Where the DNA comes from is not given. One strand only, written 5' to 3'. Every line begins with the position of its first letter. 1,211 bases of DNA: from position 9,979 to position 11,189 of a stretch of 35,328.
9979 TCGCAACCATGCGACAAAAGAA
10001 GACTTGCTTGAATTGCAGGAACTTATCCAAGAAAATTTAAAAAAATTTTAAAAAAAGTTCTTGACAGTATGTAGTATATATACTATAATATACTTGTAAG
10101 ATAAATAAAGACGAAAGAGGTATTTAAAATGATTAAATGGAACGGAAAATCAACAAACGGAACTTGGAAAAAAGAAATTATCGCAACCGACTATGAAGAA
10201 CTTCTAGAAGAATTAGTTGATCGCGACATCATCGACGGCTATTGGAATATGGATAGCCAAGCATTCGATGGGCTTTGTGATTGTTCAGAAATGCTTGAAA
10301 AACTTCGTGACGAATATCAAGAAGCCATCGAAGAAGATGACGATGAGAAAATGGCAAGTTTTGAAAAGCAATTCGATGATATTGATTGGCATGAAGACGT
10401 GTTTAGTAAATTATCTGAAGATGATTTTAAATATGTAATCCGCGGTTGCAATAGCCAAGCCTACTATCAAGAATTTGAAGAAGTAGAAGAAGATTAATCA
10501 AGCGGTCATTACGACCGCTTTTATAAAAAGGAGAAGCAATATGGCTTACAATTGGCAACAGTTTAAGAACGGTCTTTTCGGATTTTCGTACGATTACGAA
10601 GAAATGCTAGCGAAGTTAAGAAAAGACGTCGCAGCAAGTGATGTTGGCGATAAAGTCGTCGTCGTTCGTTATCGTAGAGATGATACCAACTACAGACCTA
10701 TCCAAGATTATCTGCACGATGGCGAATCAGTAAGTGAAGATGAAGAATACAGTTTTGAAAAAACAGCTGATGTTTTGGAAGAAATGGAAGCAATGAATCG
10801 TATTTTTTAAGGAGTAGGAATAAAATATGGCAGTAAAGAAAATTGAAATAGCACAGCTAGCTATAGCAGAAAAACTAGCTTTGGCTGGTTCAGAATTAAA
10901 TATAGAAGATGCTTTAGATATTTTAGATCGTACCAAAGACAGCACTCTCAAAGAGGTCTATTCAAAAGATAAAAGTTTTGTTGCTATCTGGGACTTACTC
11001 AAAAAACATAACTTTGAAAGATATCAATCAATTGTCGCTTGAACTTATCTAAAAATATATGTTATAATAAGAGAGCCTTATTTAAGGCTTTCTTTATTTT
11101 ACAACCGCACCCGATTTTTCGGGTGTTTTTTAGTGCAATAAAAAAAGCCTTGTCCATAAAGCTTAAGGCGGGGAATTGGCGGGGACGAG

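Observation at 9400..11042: Autonomous moron block: five small genes driven by a duplicated 62-bp consensus promoter/operator/leader cassette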

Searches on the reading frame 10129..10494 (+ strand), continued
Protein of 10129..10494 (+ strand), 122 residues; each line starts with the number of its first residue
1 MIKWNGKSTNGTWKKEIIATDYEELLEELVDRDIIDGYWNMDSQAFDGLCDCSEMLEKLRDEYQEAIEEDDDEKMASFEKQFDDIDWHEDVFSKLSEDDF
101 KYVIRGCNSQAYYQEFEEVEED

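Call 87: search_solved_structures(query=P0120, max_evalue=1, show_alignments=2)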
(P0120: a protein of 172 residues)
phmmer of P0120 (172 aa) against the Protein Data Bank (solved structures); distinct sequences matched with E-value up to 1: 4.
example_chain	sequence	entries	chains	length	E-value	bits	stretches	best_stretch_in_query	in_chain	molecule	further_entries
8jfo_B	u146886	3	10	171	4.3e-21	79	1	10-169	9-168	AcrIIA15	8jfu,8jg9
8jft_C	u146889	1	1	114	1.5e-17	67.5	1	65-169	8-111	AcrIIA15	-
9lx2_A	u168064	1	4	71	0.00051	23.4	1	2-62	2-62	anti-CRISPR-associated protein Aca11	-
5in1_A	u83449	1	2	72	0.025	18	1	108-153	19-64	MRG701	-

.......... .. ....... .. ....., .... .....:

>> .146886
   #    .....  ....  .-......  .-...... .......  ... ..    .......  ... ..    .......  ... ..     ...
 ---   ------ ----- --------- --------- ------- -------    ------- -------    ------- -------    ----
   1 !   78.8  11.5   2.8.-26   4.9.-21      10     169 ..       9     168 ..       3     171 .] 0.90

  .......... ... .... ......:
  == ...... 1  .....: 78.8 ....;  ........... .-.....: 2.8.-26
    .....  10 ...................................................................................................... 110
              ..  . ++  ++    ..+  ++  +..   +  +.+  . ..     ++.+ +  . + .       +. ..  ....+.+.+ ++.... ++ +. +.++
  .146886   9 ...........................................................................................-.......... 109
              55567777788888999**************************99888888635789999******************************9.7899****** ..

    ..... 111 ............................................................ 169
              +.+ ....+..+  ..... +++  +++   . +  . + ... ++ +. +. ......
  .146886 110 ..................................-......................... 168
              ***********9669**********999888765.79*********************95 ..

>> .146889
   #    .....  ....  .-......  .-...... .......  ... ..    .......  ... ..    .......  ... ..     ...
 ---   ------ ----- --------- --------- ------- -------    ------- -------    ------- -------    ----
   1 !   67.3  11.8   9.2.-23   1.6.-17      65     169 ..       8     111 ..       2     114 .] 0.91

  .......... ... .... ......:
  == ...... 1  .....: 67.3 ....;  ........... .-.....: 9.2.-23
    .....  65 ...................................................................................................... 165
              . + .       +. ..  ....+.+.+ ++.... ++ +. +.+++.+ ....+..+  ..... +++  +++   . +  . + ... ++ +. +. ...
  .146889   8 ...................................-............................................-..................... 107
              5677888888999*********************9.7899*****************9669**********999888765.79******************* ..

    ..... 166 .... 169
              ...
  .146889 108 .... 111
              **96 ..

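Call 91: search_solved_structures(query=A6, max_evalue=1, show_alignments=1)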
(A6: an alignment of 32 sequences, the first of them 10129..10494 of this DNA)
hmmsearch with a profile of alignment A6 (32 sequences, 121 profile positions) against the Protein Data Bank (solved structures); distinct sequences matched with E-value up to 1: 19.
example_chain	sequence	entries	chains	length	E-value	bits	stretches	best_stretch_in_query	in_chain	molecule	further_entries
8jft_C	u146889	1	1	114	7.3e-06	29.9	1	2-118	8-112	AcrIIA15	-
8jfo_B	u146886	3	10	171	2.7e-05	28.1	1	2-118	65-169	AcrIIA15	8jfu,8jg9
2kz2_A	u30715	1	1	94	0.065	17.2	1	42-115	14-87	Calmodulin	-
8tek_B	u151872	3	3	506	0.1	16.6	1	22-118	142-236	Coiled-coil protein, putative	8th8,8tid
7dkl_A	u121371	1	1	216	0.21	15.6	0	20-45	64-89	DEP domain-containing mTOR-interacting protein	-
1d9c_A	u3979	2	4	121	0.3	15.1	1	9-83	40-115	INTERFERON-GAMMA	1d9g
7ped_B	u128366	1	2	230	0.32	15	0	20-45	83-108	DEP domain-containing mTOR-interacting protein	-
9jdq_A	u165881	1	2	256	0.32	14.9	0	8-47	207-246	Oxidoreductase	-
1rfb_A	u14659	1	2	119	0.36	14.8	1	9-82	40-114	INTERFERON-GAMMA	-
7e24_A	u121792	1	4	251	0.37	14.7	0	9-47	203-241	Oxidoreductase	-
1ahr_A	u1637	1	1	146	0.42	14.6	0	43-115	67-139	CALMODULIN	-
8rja_E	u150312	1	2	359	0.77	13.7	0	17-73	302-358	Coenzyme F420 hydrogenase/dehydrogenase, beta subunit C terminus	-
2rob_A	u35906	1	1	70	0.78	13.7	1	58-115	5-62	Calmodulin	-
9y6s_7B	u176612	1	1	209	0.82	13.6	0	39-112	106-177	Centrin, putative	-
7e3x_A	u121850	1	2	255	0.88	13.5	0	8-47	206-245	Oxidoreductase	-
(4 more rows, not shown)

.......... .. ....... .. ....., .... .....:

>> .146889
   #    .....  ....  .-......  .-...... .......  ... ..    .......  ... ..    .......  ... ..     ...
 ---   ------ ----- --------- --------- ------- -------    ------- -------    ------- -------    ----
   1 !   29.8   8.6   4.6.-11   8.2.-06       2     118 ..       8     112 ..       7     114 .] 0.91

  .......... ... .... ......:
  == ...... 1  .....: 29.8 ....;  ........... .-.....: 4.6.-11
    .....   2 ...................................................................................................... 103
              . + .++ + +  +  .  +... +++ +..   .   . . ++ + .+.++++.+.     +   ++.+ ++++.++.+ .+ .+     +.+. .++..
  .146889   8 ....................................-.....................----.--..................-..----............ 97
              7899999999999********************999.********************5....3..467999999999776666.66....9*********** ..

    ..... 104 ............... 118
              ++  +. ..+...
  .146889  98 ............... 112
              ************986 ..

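Call 92: search_protein_families(library=pfam, alignment_id=A6, max_evalue=0.01)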
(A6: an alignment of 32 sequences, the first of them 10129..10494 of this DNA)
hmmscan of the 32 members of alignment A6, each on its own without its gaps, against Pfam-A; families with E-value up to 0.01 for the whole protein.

A. member 1, window:10129-10494:+ (122 aa): 0 families

B. families by the number of members that match (of 32 scanned): 3 families
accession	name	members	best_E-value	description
PF18160.6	SLATT_5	1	0.0018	SMODS and SLOG-associating 2TM effector domain family 5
PF15039.11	DUF4530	1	0.0062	Domain of unknown function (DUF4530)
PF17761.7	DUF1016_N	1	0.008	DUF1016 N-terminal domain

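Call 109: search_protein_families(library=ncbifam, proteins=[window:10129-10494:+], max_evalue=0.1)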
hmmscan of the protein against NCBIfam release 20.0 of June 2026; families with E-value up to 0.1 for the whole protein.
window:10129-10494:+ (122 aa): 0 families

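Call 110: list_cluster_members(proteins=[window:10129-10494:+, P0041, P0053, P0057, P0058, P0089, window:10827-11039:+, window:9872-10048:+, window:10541-10807:+, window:9514-9849:+])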
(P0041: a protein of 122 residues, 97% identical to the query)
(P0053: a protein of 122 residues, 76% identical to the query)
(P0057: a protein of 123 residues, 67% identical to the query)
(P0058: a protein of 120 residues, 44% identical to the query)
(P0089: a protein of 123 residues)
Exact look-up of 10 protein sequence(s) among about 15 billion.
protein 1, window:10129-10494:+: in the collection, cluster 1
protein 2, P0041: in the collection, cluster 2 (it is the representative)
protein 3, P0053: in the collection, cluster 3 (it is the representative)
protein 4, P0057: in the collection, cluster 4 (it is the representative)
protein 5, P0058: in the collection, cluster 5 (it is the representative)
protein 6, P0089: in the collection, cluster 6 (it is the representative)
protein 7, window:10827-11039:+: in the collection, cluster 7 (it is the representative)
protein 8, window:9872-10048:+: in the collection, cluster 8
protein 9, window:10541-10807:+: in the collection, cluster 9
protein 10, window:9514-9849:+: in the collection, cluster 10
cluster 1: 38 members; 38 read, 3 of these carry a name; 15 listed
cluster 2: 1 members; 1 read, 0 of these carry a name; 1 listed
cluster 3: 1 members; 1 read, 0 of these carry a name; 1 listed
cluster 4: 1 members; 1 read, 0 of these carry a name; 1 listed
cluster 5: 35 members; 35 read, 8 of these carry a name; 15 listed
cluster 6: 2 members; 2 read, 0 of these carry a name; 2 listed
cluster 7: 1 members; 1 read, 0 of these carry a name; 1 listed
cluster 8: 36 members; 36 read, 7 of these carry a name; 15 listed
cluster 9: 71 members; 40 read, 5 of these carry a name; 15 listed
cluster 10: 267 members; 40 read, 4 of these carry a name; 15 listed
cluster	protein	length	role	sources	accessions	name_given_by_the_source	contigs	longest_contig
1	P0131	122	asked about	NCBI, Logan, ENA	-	-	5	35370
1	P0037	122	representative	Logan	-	-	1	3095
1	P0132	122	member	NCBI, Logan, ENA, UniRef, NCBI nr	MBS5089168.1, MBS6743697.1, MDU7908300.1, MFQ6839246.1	MAG: hypothetical protein ACLUB1_04855 [Streptococcus lutetiensis] | Uncharacterized protein n=1 Tax=Streptococcus lutetiensis TaxID=150055 ... | hypothetical protein [Streptococcus lutetiensis]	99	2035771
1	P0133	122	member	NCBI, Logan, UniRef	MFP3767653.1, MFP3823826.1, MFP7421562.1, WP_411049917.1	hypothetical protein U5M32_06100 [Streptococcus sp. TATVAM-FAB35] | hypothetical protein n=1 Tax=Streptococcus TaxID=1301 RepID=UPI003980E1FC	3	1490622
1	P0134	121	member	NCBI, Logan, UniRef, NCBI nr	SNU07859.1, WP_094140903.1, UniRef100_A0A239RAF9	hypothetical protein SAMN05216470_1208 [Streptococcus equinus] | Uncharacterized protein n=1 Tax=Streptococcus equinus TaxID=1335 RepID=A0A239RAF9_STREI | hypothetical protein [Streptococcus equinus]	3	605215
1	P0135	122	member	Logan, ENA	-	-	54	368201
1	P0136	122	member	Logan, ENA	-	-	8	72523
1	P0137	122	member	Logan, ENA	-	-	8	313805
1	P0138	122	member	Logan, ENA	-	-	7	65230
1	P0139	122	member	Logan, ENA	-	-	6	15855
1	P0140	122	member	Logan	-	-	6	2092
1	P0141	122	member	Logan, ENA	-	-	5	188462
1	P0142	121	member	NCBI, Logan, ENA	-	-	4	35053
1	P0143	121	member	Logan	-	-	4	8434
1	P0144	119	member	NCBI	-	-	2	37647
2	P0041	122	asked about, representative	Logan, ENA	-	-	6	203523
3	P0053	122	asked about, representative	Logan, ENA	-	-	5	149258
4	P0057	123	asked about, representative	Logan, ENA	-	-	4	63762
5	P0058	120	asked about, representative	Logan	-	-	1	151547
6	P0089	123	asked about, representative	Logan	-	-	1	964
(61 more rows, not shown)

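Call 115: fold_search(model_id=the predicted structure, library=viral)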
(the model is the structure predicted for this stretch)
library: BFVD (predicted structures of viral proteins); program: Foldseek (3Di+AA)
matches with E <= 10: 569; with E <= 0.001: 1
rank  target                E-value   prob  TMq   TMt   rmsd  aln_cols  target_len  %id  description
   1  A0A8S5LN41            2.8e-04  1.00  0.58  0.56   4.3       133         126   24  Uncharacterized protein [Siphoviridae sp. ctbQZ1]
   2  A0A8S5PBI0            3.4e-01  0.66  0.41  0.31   7.6       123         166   10  Uncharacterized protein [Siphoviridae sp. ctpoI7]
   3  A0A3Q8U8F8            3.6e-01  0.20  0.31  0.30   8.8       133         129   15  Uncharacterized protein [Megavirus baoshan]
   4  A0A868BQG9            5.2e-01  0.82  0.26  0.44   1.2        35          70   20  (no name in the UniProt tables at hand)
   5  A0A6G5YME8            5.5e-01  0.30  0.42  0.22   7.5       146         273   12  (no name in the UniProt tables at hand)
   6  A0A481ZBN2            6.3e-01  0.20  0.32  0.36   9.6       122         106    6  Uncharacterized protein [Pithovirus LCPAC403]
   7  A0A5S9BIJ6            7.1e-01  0.13  0.17  0.31   3.8        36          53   19  Uncharacterized protein [Salmonella phage TS6]
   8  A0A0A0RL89            8.0e-01  0.07  0.24  0.21  14.8       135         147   16  (no name in the UniProt tables at hand)
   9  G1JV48                8.5e-01  0.38  0.24  0.38   2.8        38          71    8  Gp84-like domain-containing protein [Mycobacterium phage Trixie]
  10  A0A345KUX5            9.7e-01  0.51  0.24  0.42   1.7        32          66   19  (no name in the UniProt tables at hand)
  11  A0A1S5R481            9.7e-01  0.30  0.20  0.36   3.1        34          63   18  Uncharacterized protein [Pseudomonas phage pf16]
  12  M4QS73                9.7e-01  0.20  0.19  0.16   3.2        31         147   19  Uncharacterized protein [Synechococcus phage S-SKS1]
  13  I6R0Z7                9.7e-01  0.09  0.16  0.23   4.4        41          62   22  Uncharacterized protein [Celeribacter phage P12053L]
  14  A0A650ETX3            1.1e+00  0.30  0.20  0.44   2.3        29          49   17  Uncharacterized protein [Lactococcus phage CHPC973]
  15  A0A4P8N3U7            1.1e+00  0.28  0.22  0.40   2.3        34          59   18  (no name in the UniProt tables at hand)
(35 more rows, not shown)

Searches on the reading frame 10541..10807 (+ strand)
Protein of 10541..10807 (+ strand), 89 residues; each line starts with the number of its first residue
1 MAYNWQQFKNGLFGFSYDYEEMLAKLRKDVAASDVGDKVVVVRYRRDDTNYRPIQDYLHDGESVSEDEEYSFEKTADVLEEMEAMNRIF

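Call 6: search_protein_families(library=pfam, proteins=[window:10541-10807:+], max_evalue=1)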
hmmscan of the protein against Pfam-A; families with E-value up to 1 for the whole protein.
window:10541-10807:+ (89 aa): 1 family
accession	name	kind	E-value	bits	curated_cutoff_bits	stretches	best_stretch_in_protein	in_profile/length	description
PF24313.1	Paratox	-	0.00051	20.1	27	1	35-82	16-58/59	Paratox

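Call 7: search_protein_families(library=phrogs, proteins=[window:10541-10807:+], max_evalue=0.1)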
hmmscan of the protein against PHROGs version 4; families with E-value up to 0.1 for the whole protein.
window:10541-10807:+ (89 aa): 1 family
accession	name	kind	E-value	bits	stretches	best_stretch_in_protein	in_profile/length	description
phrog_2133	-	unknown function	0.001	19.7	1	35-83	16-59/61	-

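Call 8: search_protein_families(library=padloc, proteins=[window:10541-10807:+], max_evalue=1)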
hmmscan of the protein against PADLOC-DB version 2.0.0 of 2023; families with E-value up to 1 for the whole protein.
window:10541-10807:+ (89 aa): 0 families

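Call 16: search_solved_structures(query=window:10541-10807:+, max_evalue=10, show_alignments=3)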
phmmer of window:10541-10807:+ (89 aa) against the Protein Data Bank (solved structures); distinct sequences matched with E-value up to 10: 0.

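Call 19: find_homologous_proteins(query=window:10541-10807:+, max_evalue=0.001)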
Query window:10541-10807:+ (89 aa): 36 proteins with E <= 0.001 among 37 candidates.
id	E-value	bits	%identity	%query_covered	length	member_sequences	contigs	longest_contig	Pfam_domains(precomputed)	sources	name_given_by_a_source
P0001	1.1e-46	174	90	100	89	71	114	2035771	-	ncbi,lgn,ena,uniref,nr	ncbi:MAG: hypothetical protein ACLUB1_04860 [Streptococcus lutetiensis]|uniref:Uncharacterized prote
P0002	4.0e-46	172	89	100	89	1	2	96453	-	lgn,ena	-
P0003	4.3e-46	172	89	100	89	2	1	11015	-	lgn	-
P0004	6.7e-46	172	89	100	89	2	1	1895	-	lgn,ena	-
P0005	7.8e-46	171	89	100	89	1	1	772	-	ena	-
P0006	8.3e-46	171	89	100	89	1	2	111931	-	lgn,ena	-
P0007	9.0e-46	171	89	100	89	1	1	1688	-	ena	-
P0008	1.2e-45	171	89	100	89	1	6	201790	-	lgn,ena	-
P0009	1.4e-45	171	85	100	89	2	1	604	-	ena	-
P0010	3.8e-45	169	85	100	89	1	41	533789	-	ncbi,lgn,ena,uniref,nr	ncbi:hypothetical protein Si004_00483 [Streptococcus infantarius subsp. infantarius]|uniref:hypothet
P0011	5.0e-45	169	84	100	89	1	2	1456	-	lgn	-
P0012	6.1e-45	169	85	100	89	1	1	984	-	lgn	-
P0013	1.3e-44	168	84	100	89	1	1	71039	-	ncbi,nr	ncbi:hypothetical protein Si005_00074 [Streptococcus infantarius subsp. infantarius]|nr:hypothetical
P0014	1.8e-44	167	84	100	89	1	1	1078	-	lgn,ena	-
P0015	3.5e-44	166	82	100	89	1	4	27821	-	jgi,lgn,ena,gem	-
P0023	1.0e-42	162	79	100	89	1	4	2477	-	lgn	-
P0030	3.5e-40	153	76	100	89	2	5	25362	-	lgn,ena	-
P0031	3.8e-39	150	77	100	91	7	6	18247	-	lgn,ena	-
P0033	7.6e-39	149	75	100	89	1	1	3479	-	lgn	-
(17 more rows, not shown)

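Call 21: search_dna_similar(query=window:10541-10807:+, collection=phages, mode=protein, max_evalue=1, max_rows=60, rows=spread)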
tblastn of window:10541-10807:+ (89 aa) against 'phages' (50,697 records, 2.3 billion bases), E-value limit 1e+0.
Records with a match: 2; places in all: 2; records where one place covers at least 80% of the query: 2.
Best place of each record, by identity: 80-90% 1; 60-80% 1.
By first word of the organism name: Streptococcus 2.
By host as written in the record: Streptococcus macedonicus 33MO 1; Streptococcus equinus Sb05 1.
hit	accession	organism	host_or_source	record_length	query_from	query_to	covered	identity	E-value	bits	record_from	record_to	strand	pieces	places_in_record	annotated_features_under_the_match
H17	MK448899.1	Streptococcus phage Javan288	Streptococcus macedonicus 33MO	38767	1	89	100%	82.0%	5e-30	116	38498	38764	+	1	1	hypothetical protein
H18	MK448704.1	Streptococcus phage Javan213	Streptococcus equinus Sb05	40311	1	89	100%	75.8%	7e-28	110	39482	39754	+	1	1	hypothetical protein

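Call 24: search_solved_structures(query=A1, max_evalue=10, show_alignments=3)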
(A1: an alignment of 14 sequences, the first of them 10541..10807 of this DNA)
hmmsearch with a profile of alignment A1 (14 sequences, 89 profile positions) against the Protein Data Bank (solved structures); distinct sequences matched with E-value up to 10: 2.
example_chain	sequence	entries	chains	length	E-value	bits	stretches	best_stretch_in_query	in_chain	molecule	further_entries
6cka_A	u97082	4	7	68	0.25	14.7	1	23-85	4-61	Paratox | Prx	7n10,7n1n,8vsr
3tqh_A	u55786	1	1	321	1.7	12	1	6-43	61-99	Quinone oxidoreductase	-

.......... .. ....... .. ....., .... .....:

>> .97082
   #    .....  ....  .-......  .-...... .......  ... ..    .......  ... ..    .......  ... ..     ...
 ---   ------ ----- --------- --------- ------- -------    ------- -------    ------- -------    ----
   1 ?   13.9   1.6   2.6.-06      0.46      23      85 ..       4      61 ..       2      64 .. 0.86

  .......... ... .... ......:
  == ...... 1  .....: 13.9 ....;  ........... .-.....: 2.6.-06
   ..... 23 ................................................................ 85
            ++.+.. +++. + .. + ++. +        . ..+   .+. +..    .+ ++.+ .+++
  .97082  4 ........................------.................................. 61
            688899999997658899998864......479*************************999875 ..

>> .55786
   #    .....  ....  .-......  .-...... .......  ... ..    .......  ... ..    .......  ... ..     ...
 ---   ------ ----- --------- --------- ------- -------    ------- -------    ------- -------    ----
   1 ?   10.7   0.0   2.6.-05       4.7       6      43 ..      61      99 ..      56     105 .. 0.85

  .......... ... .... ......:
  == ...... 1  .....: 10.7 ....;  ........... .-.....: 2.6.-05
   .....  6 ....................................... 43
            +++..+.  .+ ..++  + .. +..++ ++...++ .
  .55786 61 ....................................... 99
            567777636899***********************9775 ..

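Call 109: search_protein_families(library=ncbifam, proteins=[window:10541-10807:+], max_evalue=0.1)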
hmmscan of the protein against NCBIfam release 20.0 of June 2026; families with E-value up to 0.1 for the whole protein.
window:10541-10807:+ (89 aa): 0 families

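Call 112: search_protein_families(library=pfam, proteins=[P0001, P0010, P0023, P0030, P0031, P0033], max_evalue=0.05)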
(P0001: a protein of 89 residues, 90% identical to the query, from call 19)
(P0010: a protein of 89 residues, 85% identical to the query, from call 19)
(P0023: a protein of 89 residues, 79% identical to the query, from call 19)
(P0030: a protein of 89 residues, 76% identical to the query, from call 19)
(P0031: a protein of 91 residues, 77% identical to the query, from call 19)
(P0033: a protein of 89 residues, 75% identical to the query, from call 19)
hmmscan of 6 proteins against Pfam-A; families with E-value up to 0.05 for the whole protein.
P0001 (89 aa): 2 families
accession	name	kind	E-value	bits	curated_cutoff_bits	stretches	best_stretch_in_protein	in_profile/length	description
PF24313.1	Paratox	-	0.0022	18.1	27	1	26-82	7-58/59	Paratox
PF02920.21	Integrase_DNA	-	0.048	14.1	27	0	56-77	11-32/70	DNA binding domain of tn916 integrase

P0010 (89 aa): 1 family
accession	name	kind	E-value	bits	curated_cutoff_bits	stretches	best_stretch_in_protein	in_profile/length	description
PF24313.1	Paratox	-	0.00076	19.5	27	1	24-82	5-58/59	Paratox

P0023 (89 aa): 1 family
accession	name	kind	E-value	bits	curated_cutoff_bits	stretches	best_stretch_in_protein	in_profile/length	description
PF24313.1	Paratox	-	0.002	18.2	27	1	25-82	6-58/59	Paratox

P0030 (89 aa): 1 family
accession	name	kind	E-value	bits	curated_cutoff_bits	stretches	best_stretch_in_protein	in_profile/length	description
PF24313.1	Paratox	-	0.028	14.6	27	0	26-82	7-58/59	Paratox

P0031 (91 aa): 1 family
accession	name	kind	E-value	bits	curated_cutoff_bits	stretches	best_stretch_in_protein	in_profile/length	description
PF24313.1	Paratox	-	0.004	17.2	27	1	26-84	5-58/59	Paratox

P0033 (89 aa): 1 family
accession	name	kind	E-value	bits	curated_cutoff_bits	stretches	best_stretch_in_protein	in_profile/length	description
PF24313.1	Paratox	-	0.00067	19.7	27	1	23-82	4-58/59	Paratox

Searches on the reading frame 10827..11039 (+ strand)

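Call 6: search_protein_families(library=pfam, proteins=[window:10827-11039:+], max_evalue=1)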
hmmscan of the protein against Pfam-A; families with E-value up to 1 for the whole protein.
window:10827-11039:+ (71 aa): 1 family
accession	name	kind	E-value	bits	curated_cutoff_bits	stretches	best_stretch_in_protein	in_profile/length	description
PF20637.2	ATG5_HBR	-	0.11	12.8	21.3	1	53-70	36-53/59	Autophagy protein ATG5, alpha-helical bundle region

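Call 7: search_protein_families(library=phrogs, proteins=[window:10827-11039:+], max_evalue=0.1)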
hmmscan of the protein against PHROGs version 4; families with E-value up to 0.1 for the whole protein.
window:10827-11039:+ (71 aa): 0 families

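Call 8: search_protein_families(library=padloc, proteins=[window:10827-11039:+], max_evalue=1)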
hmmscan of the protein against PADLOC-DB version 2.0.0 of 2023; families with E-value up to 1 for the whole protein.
window:10827-11039:+ (71 aa): 0 families

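Call 109: search_protein_families(library=ncbifam, proteins=[window:10827-11039:+], max_evalue=0.1)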
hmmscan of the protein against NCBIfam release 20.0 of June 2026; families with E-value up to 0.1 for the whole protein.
window:10827-11039:+ (71 aa): 0 families
